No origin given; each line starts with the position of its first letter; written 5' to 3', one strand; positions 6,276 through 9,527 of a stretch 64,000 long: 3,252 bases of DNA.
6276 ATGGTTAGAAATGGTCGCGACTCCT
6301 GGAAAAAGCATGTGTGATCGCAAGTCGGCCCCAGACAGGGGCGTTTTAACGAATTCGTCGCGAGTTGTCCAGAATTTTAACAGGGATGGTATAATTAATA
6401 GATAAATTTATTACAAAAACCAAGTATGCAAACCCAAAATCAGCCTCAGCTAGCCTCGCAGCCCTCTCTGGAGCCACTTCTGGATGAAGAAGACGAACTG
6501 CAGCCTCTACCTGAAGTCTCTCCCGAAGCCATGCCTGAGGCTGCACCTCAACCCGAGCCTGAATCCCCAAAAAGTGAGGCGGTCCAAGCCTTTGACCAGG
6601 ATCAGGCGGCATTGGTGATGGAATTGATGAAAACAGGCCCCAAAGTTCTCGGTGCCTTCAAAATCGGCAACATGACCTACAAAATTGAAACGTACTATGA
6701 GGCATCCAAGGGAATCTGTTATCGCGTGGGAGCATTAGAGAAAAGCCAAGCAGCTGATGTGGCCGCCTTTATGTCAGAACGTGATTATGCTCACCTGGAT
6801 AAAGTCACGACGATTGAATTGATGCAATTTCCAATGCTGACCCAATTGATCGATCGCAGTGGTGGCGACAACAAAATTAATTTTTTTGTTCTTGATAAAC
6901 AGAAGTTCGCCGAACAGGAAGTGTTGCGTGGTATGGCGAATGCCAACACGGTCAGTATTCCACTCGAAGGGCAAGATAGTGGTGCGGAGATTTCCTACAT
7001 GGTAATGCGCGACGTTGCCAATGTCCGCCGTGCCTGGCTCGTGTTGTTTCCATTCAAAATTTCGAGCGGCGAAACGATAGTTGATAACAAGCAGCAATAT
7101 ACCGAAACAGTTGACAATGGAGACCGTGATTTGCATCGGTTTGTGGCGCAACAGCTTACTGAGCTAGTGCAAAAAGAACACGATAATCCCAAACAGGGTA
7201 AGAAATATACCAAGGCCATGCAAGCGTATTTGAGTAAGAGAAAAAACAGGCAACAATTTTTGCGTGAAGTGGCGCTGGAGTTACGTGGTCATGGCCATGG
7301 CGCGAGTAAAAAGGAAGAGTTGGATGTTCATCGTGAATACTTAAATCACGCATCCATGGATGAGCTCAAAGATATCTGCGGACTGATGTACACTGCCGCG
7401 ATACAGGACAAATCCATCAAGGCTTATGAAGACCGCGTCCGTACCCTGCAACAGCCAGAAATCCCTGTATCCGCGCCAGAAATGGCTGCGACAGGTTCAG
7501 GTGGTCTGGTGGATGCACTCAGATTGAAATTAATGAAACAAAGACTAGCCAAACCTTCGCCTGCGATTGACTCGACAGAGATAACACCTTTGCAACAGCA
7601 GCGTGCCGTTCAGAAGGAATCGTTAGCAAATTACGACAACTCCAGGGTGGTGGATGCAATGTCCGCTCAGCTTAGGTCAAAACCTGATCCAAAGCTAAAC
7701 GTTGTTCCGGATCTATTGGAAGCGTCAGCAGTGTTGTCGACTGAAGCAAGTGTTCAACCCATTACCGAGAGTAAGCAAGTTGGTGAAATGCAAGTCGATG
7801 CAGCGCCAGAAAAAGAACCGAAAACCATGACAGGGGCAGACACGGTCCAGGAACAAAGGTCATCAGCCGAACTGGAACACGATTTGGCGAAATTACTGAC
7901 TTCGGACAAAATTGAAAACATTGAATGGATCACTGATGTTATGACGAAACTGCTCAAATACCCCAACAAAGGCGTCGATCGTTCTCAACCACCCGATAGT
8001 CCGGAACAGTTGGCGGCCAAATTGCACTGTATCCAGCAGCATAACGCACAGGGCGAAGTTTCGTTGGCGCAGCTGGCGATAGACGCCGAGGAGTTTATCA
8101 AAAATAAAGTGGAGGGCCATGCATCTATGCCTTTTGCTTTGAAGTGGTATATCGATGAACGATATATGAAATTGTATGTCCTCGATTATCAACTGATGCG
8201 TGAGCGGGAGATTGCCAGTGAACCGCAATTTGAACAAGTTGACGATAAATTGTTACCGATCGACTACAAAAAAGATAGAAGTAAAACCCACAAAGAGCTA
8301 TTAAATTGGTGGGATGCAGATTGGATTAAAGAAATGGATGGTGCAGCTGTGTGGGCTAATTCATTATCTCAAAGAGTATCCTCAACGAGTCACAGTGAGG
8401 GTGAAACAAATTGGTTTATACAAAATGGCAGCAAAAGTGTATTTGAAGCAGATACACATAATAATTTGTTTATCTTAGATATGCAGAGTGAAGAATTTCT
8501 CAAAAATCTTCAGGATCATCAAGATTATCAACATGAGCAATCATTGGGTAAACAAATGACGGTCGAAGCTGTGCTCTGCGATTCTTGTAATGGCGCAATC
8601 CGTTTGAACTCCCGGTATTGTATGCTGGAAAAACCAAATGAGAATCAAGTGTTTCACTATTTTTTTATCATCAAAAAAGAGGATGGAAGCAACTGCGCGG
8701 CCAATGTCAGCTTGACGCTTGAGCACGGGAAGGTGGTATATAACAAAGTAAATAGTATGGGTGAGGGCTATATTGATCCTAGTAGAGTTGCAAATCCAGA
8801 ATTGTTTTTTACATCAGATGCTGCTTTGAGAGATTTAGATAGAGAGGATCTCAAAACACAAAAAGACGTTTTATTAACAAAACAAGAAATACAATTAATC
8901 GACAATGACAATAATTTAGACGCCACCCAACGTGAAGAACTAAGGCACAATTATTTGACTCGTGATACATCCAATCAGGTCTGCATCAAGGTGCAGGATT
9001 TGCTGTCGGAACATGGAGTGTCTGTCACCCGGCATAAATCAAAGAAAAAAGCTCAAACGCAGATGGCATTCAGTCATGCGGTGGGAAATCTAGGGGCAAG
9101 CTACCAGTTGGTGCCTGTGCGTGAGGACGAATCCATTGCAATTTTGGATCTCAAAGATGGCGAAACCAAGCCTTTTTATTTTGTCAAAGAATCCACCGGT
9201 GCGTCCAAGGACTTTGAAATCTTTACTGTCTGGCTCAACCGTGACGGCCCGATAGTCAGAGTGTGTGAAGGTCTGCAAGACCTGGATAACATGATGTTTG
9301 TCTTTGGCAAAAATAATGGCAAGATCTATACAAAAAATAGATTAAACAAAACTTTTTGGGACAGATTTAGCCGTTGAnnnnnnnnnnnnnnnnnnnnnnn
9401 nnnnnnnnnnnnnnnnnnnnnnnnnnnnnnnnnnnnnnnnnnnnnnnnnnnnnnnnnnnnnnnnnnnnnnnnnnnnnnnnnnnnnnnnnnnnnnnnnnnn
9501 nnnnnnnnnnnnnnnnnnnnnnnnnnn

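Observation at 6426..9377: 983-aa orphan protein wedged between nrdAB and carAB, with a compositionally mosaic AT-rich 3' third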

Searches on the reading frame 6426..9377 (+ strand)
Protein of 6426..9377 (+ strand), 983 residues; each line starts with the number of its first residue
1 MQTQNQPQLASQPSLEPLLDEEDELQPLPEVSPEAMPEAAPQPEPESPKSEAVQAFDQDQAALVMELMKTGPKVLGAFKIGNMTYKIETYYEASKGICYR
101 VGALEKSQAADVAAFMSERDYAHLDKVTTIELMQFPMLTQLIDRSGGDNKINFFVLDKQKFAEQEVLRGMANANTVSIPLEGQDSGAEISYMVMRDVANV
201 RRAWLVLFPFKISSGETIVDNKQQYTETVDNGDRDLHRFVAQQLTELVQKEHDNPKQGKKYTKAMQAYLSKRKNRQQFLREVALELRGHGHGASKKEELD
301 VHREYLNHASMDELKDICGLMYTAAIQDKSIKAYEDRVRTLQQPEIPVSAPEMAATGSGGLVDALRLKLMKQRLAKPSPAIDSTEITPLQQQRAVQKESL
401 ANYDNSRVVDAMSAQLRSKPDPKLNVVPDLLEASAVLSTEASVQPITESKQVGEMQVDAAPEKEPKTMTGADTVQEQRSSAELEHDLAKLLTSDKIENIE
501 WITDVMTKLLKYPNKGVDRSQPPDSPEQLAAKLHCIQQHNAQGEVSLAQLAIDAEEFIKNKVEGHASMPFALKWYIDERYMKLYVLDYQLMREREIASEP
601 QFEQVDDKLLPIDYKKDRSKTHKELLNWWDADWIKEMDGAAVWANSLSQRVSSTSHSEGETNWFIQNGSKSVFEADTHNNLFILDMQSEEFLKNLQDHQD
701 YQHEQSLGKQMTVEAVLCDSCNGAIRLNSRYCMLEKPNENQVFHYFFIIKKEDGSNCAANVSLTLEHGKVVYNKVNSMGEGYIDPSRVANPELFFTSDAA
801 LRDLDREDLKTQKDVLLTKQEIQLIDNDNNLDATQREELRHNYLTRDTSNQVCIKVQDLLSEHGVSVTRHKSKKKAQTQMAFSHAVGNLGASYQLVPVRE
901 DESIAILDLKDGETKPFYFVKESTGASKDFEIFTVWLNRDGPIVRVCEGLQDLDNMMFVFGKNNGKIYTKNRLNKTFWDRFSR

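Call 6: search_protein_families(library=pfam, proteins=[window:6426-9377:+], max_evalue=0.01)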
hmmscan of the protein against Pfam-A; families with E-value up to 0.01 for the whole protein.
window:6426-9377:+ (983 aa): 0 families

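Call 7: search_solved_structures(query=window:6426-9374:+, max_evalue=1)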
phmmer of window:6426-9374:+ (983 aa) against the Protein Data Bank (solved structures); distinct sequences matched with E-value up to 1: 1.
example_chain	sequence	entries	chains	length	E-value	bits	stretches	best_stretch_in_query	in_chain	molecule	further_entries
6z35_A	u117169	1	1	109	0.33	12.4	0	213-252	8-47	Maquette 2-1ip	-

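Call 8: find_homologous_proteins(query=window:6426-9374:+, max_evalue=0.001)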
Query window:6426-9374:+ (983 aa): 2 proteins with E <= 0.001 among 8000 candidates.
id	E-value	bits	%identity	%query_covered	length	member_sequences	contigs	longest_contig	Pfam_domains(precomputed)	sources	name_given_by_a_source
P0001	0.0e+0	2220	100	100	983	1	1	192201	-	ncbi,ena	-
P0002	4.7e-133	464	50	33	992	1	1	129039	-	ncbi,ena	-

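Call 9: search_protein_families(library=ncbifam, proteins=[window:6426-9377:+], max_evalue=1)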
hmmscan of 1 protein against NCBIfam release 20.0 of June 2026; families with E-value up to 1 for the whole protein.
window:6426-9377:+ (983 aa): 0 families

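Call 10: search_protein_families(library=padloc, proteins=[window:6426-9377:+], max_evalue=1)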
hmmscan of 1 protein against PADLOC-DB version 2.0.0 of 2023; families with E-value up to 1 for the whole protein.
window:6426-9377:+ (983 aa): 0 families

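Call 12: find_encoding_contigs(protein=P0002, flank=10000, max_places=4)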
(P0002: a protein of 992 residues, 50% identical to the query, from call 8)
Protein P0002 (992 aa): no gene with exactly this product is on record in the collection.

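Call 13: find_encoding_contigs(protein=P0001, flank=10000, max_places=4)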
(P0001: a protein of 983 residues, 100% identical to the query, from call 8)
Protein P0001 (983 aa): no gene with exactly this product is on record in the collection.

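Call 16: list_cluster_members(proteins=[P0001, P0002])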
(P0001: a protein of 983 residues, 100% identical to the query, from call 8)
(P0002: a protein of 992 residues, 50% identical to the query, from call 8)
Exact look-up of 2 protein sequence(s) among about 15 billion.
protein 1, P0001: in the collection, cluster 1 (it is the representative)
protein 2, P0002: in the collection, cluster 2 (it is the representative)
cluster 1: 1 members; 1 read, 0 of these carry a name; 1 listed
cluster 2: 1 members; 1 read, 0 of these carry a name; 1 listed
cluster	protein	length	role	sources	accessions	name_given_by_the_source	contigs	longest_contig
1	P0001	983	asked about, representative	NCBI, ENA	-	-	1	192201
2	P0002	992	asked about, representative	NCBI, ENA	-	-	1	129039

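Call 27: search_protein_families(library=phrogs, proteins=[window:6426-9377:+, P0002], max_evalue=1)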
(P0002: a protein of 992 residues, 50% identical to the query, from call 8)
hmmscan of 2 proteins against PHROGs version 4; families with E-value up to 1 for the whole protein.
window:6426-9377:+ (983 aa): 0 families

P0002 (992 aa): 2 families
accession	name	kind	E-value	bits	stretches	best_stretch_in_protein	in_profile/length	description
phrog_33255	-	unknown function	0.059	14.6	1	515-577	37-98/113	-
phrog_7642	-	unknown function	0.22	12.3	1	957-990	101-134/144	-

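Call 33: predict_structure(alignment_id=A1)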
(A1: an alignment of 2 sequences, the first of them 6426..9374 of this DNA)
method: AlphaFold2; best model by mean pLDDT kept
length: 983 residues; sequences in the alignment: 2
mean_pLDDT: 35.1   pTM: 0.24
mean pLDDT of the five models: 35.1, 35.0, 34.5, 33.8, 33.1
residues with pLDDT >= 90: 0; 70-90: 0; 50-70: 110; < 50: 873
segments of 3 or more residues with pLDDT < 50: 1-61, 63-65, 75-91, 93-241, 286-293, 310-312, 314-320, 322-683, 699-706, 715-735, 737-742, 765-771, 773-983
pLDDT, mean of each block of 10 residues (from residue 1): 27 32 36 34 37 37 51 45 44 44 40 34 32 23 25 27 31 32 33 29 28 28 27 41 55 56 59 51 50 55 60 48 42 30 29 27 30 29 26 26 26 23 25 22 24 24 26 30 31 33 36 32 37 41 39 39 34 30 28 30 26 29 27 28 24 24 22 30 50 53 45 47 38 47 54 56 48 46 38 34 37 30 31 36 30 26 26 32 33 32 35 37 32 36 33 30 27 29 25
secondary structure, 60 per line:
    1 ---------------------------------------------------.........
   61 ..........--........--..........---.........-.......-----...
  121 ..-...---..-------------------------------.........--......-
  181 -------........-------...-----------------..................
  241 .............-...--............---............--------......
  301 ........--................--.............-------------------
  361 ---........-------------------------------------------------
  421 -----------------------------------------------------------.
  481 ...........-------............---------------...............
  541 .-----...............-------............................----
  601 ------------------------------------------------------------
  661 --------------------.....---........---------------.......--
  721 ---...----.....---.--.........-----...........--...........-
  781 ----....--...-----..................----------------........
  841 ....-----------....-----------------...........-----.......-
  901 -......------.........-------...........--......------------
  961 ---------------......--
elements in order (helices of 4 or more, strands of 3 or more residues): H52-70 E73-80 E83-92 E96-104 H106-112 H118-122 H163-171 E174-179 E188-195 E203-205 H223-253 H260-271 H275-286 H295-308 H311-326 H329-341 H364-371 H480-491 H499-510 H526-541 H547-561 H569-596 E681-685 H689-696 E712-718 E724-726 E731-735 E742-750 E756-766 E769-779 H785-788 H799-816 H833-844 H856-859 H877-887 E893-899 E902-907 E914-922 E930-940 E943-948 H976-981

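Call 34: search_protein_representatives(alignment_id=A1)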
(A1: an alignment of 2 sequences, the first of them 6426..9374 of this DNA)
Query: 2 sequences, 1045 profile positions. Proteins with E-value up to 0.001 (for the whole library): 2; up to 1e-10: 2; up to 1e-30: 2. The best 2 are listed.
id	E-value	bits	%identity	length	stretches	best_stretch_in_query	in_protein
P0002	0.0e+00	1937.4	-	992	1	1-1028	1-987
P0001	0.0e+00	1914.0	-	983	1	1-1043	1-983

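Call 35: find_related_loci(query=A1, collection=genome_contigs, flank=10000)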
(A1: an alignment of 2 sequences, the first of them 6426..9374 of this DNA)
Query A1 (983 aa) in genome_contigs; peptide patterns used: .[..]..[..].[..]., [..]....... (x = any residue, [..] = any of these).
291 stretches matched a pattern, but none encodes a relative of the query by tblastn (E <= 1e-3).

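Call 48: search_protein_families(library=pfam, proteins=[P0002], max_evalue=10)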
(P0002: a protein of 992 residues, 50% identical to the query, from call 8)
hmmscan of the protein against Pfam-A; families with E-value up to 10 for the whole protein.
P0002 (992 aa): 1 family
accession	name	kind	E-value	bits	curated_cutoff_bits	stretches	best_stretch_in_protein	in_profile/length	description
PF18063.6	BB_PF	-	0.23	11.4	27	1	328-408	39-130/204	Beta barrel Pore-forming domain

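Call 74: search_dna_similar(query=window:6426-9374:+, collection=plasmids, mode=protein, max_evalue=0.01, max_rows=10)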
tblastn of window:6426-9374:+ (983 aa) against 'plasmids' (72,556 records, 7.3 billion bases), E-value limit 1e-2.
No match.

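Call 75: search_dna_similar(query=window:6426-9374:+, collection=phages, mode=protein, max_evalue=0.01, max_rows=10)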
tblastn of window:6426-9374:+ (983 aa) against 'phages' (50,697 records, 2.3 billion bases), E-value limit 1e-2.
No match.

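Call 89: fold_search(model_id=the predicted structure, library=pdb)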
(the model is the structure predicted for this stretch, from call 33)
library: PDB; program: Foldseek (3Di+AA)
matches with E <= 10: 369; with E <= 0.001: 0
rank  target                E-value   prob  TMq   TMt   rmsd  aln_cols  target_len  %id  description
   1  9bi5_D                1.1e-01  0.11  0.05  0.10  21.2       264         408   10  Apo form Mre11-Rad50 complex (released 2025-08-06)
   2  5dv7_C                1.6e-01  0.28  0.04  0.21  17.6       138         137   14  Crystal Structure of NF90 tandem dsRBDs with dsRNA (released 2016-01-13)
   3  5da9_B                2.0e-01  0.08  0.06  0.10  19.3       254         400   12  ATP-gamma-S bound Rad50 from Chaetomium thermophilum in complex with the Rad50-binding domain of Mre11 (released 2016-03-02)
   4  4uxg_H                3.3e-01  0.05  0.06  0.10  23.9       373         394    8  Crystal structure of the carboxy-terminal region of the bacteriophage T4 proximal long tail fibre protein gp34, R32 na (released 2015-09-30)
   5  9e5c_3c               5.5e-01  0.14  0.05  0.12  17.4       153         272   11  Cryo-EM structure of 96 nm repeat of microtubule doublet from T. brucei flagellum (released 2025-03-12)
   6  5aea_A                5.8e-01  0.14  0.04  0.26   7.5        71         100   11  Crystal structure of human NCAM domain 1 (released 2016-04-13)
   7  8ghz_A                6.1e-01  0.15  0.05  0.17   8.0        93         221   17  Cryo-EM structure of fish immunogloblin M-Fc (released 2023-11-08)
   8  5nxh_A                6.1e-01  0.03  0.06  0.09  28.6       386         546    8  Crystal structure of the carboxy-terminal region of the bacteriophage T4 proximal long tail fibre protein gp34, residu (released 2017-07-12)
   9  6hsy                  6.5e-01  0.09  0.04  0.17  16.2       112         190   12  Two-phospholipid-bound crystal structure of the substrate-binding protein Ttg2D from Pseudomonas aeruginosa (released 2019-10-23)
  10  8ytq_C                7.3e-01  0.08  0.05  0.23  14.1       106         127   10  The structure of apoCopC from Thioalkalivibrio paradoxus (released 2024-04-24)
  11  7lbm_r                7.3e-01  0.04  0.06  0.06  58.9       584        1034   10  Structure of the human Mediator-bound transcription pre-initiation complex (released 2021-03-24)
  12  5dac_B                7.7e-01  0.07  0.05  0.10  22.9       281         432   10  ATP-gamma-S bound Rad50 from Chaetomium thermophilum in complex with DNA (released 2016-03-02)
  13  8ytq_A                8.6e-01  0.07  0.04  0.21  14.4        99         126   10  The structure of apoCopC from Thioalkalivibrio paradoxus (released 2024-04-24)
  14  9ukm_I                8.6e-01  0.06  0.06  0.15  35.0       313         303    9  Cryo-EM structure of bacteriophage P1 head (released 2025-10-22)
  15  2l3j_MODEL_1_A        9.1e-01  0.06  0.04  0.13  25.2       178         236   13  The solution structure of the ADAR2 dsRBM-RNA complex reveals a sequence-specific read out of the minor groove (released 2010-10-27)
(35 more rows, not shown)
